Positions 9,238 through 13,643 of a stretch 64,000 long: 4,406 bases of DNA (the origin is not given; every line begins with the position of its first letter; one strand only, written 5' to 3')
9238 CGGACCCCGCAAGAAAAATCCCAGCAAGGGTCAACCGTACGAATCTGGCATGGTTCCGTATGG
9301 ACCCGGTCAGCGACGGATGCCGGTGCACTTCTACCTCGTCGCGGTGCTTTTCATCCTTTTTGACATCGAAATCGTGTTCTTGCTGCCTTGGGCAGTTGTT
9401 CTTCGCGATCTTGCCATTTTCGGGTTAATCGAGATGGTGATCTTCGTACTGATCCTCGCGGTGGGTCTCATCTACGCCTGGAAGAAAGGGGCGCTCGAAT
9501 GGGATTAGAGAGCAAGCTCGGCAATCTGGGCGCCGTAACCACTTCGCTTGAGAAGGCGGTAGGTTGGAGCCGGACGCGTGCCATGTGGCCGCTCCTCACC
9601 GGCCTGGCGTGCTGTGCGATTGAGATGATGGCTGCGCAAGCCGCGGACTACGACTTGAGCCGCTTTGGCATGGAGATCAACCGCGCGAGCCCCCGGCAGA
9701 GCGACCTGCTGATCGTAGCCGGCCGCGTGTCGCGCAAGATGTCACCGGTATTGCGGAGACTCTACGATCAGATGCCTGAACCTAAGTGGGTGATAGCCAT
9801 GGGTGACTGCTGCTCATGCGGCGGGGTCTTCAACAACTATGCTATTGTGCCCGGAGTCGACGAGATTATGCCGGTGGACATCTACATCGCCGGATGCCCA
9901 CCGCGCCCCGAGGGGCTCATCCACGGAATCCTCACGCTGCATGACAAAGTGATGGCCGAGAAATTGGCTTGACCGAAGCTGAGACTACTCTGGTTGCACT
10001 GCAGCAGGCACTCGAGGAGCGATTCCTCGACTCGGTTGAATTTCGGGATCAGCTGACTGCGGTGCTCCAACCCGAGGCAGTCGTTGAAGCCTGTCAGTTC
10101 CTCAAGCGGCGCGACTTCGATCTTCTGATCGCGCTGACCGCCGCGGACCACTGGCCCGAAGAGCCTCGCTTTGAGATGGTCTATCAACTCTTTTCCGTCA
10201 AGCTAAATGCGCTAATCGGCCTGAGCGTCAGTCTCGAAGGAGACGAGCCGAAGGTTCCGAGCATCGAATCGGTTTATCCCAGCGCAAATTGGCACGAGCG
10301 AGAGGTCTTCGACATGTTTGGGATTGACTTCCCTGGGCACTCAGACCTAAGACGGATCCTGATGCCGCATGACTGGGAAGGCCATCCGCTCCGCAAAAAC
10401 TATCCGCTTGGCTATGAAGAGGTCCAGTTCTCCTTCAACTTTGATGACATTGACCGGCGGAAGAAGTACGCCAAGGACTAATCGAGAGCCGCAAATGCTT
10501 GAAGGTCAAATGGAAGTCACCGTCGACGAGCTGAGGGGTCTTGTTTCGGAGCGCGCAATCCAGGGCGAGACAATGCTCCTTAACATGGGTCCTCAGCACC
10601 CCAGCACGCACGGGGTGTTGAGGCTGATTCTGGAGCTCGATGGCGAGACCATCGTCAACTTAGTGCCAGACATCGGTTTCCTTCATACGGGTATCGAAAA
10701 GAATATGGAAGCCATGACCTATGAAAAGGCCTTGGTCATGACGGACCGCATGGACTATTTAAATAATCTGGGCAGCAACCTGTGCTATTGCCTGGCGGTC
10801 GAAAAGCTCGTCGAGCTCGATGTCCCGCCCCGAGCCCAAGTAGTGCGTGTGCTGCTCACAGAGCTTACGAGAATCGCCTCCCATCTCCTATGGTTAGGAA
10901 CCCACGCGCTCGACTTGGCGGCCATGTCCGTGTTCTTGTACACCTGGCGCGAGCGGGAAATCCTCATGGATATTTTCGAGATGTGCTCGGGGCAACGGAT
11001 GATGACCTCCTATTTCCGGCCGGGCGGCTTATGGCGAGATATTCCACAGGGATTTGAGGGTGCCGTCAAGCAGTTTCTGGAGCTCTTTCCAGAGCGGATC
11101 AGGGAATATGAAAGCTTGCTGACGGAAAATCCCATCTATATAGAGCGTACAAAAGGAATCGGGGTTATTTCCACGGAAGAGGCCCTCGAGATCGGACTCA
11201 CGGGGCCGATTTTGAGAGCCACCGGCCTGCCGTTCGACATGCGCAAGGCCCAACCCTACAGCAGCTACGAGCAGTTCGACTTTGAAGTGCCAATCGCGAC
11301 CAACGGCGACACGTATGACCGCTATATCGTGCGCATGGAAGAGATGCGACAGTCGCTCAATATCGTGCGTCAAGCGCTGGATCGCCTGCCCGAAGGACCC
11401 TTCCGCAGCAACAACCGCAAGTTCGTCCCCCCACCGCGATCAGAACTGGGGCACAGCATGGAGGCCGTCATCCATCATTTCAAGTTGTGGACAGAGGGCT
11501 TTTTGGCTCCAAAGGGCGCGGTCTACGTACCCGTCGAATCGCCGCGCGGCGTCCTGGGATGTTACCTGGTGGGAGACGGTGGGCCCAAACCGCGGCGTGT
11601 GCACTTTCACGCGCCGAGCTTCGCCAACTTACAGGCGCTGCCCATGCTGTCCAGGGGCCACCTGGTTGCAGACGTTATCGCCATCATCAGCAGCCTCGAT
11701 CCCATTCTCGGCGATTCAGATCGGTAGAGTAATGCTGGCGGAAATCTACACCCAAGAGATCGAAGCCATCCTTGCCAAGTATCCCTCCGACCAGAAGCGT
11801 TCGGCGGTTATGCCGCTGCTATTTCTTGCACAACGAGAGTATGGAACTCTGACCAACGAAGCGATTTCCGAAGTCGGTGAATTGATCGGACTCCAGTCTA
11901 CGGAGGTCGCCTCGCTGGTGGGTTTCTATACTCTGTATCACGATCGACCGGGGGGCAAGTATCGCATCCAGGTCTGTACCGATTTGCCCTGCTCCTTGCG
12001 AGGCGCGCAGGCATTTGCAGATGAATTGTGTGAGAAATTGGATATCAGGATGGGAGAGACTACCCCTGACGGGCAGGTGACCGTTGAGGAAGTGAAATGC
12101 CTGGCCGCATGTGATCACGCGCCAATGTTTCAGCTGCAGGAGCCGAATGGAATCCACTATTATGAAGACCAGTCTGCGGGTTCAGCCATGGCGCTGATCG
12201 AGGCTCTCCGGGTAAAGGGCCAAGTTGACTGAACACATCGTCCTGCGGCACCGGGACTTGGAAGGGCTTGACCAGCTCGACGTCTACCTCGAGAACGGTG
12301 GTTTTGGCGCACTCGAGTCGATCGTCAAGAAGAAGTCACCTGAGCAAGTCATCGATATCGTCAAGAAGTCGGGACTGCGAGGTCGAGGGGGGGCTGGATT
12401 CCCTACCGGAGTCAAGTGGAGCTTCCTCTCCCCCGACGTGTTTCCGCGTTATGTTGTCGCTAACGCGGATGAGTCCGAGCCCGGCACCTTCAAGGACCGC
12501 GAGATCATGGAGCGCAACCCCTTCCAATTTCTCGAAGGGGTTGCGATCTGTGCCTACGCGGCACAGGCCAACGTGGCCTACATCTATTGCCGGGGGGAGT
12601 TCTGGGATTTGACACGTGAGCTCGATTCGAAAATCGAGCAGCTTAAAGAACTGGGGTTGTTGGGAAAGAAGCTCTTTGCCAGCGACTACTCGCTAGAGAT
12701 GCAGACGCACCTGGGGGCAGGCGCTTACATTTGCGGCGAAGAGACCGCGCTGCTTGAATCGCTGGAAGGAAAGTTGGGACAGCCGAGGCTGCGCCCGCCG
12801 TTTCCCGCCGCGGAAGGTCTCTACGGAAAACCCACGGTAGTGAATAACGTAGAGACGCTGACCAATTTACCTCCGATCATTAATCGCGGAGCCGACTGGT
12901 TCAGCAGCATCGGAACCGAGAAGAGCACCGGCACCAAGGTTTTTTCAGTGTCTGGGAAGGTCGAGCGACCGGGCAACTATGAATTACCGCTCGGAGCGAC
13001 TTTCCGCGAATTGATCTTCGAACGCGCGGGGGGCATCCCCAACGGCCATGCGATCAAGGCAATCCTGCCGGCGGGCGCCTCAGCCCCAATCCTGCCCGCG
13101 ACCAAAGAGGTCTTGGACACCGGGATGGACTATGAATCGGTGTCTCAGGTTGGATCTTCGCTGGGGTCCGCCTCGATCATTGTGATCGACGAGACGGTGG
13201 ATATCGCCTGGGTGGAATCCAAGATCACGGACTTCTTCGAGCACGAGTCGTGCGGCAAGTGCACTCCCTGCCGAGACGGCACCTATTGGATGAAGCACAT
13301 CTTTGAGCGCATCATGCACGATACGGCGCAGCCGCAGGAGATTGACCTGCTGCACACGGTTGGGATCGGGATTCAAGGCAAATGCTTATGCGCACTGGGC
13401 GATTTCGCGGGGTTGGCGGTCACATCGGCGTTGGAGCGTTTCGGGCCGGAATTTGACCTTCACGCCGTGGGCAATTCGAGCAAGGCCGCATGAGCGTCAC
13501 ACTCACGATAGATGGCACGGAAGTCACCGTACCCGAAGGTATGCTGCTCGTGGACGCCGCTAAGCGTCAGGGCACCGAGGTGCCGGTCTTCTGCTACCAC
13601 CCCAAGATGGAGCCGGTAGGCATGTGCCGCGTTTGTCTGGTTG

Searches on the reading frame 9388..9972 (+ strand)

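Call 50: search_protein_families(library=pfam, proteins=[window:9388-9972:+], max_evalue=0.001)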
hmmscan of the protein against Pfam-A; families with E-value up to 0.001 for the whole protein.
window:9388-9972:+ (194 aa): 1 family
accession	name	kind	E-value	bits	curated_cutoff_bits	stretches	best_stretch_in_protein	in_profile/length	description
PF01058.29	Oxidored_q6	-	4.4e-28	98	27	1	75-183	1-127/128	NADH ubiquinone oxidoreductase, 20 Kd subunit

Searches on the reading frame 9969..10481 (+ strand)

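Call 50: search_protein_families(library=pfam, proteins=[window:9969-10481:+], max_evalue=0.001)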
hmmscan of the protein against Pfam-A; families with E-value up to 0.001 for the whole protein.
window:9969-10481:+ (170 aa): 1 family
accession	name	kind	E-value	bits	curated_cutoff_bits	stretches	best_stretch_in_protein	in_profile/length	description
PF00329.25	Complex1_30kDa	-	4e-43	147.3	22.5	1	33-150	3-123/124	Respiratory-chain NADH dehydrogenase, 30 Kd subunit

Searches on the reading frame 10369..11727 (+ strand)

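Call 50: search_protein_families(library=pfam, proteins=[window:10369-11727:+], max_evalue=0.001)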
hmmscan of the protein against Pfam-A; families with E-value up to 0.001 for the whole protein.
window:10369-11727:+ (452 aa): 1 family
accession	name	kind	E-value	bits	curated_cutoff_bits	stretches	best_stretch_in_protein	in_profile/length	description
PF00346.24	Complex1_49kDa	-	2.7e-115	384.6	24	1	182-452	1-271/271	Respiratory-chain NADH dehydrogenase, 49 Kd subunit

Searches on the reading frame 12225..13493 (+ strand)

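Call 51: search_protein_families(library=pfam, proteins=[window:12225-13493:+], max_evalue=0.001)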
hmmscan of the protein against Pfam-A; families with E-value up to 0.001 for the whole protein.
window:12225-13493:+ (422 aa): 4 families
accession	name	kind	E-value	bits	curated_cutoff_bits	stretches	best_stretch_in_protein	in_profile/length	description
PF01512.22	Complex1_51K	-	1.3e-43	149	31.2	1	46-216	1-149/150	Nuo51 FMN-binding domain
PF10589.14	NADH_4Fe-4S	-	2.1e-26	92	23.5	1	333-413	5-85/85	NADH-ubiquinone oxidoreductase-F iron-sulfur binding region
PF10531.15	SLBB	-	4.8e-09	36.4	27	1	239-275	1-37/55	SLBB domain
PF22461.2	SLBB_2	-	1.3e-06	28.9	27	1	239-294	2-59/79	SLBB domain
